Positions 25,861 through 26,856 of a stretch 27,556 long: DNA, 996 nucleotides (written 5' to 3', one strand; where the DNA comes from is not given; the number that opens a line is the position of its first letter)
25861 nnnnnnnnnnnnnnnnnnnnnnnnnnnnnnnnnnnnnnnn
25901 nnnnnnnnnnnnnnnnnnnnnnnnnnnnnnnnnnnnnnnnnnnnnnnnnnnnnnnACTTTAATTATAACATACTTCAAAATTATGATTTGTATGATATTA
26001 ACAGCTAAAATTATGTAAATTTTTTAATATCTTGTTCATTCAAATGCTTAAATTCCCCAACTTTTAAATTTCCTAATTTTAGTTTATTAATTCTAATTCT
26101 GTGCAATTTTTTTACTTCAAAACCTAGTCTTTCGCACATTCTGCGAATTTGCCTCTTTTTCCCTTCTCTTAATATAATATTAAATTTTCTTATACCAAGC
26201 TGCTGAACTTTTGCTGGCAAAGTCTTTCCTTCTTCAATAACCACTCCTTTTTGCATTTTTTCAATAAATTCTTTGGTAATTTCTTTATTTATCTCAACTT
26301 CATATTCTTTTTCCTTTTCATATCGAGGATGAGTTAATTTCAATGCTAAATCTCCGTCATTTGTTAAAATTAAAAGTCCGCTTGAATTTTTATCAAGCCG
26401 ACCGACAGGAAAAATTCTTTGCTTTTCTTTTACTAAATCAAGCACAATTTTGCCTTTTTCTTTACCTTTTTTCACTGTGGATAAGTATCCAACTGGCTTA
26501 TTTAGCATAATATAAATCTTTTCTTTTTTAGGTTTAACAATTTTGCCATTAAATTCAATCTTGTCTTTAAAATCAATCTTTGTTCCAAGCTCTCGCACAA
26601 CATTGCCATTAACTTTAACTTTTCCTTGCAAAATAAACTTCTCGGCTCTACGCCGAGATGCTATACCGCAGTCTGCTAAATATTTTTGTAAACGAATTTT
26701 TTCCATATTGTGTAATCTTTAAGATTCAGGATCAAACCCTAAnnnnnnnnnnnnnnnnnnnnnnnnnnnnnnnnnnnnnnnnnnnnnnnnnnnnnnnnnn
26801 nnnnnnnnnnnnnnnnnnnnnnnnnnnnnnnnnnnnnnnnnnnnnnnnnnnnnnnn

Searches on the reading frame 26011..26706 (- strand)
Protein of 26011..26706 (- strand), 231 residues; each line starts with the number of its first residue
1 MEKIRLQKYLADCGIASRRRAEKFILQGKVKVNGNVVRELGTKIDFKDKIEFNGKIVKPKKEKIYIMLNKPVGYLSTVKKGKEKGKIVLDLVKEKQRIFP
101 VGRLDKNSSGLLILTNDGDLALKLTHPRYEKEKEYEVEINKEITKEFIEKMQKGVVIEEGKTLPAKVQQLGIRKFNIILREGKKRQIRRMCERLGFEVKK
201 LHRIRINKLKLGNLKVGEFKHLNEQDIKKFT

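Call 52: search_protein_families(library=ncbifam, proteins=[window:26011-26706:-], max_evalue=0.001)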
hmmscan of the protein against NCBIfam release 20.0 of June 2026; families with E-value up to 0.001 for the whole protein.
window:26011-26706:- (231 aa): 9 families
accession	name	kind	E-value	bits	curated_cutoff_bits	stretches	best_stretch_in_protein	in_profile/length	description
NF007784.0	PRK10475.1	equivalog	7e-61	205.8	318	1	3-228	6-230/290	23S rRNA pseudouridine(2604) synthase RluF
TIGR00093.1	TIGR00093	subfamily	8.7e-47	158.9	109.3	1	69-223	1-160/161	pseudouridine synthase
NF008097.0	PRK10839.1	equivalog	1.1e-37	129.9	275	1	4-228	1-228/232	16S rRNA pseudouridine(516) synthase RsuA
NF007976.1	PRK10700.1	equivalog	2.3e-32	112.3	290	1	5-222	4-232/291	23S rRNA pseudouridine(2605) synthase RluB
NF008487.1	PRK11394.1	equivalog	4.1e-22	78.7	284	2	65-168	30-131/206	23S rRNA pseudouridine(2457) synthase RluE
TIGR00005.1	rluA_subfam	subfamily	6.8e-09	35.4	192.7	1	5-124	7-146/298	RluA family pseudouridine synthase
NF008321.0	PRK11112.1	equivalog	7.2e-05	22.2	328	1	62-130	8-78/257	tRNA pseudouridine(65) synthase TruC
NF003312.0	PRK04313.1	equivalog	0.00013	21.3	214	1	17-161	53-184/238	30S ribosomal protein S4e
TIGR00478.1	tly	subfamily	0.00018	20.9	185.8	1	15-54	12-51/228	TlyA family rRNA (cytidine-2'-O)-methyltransferase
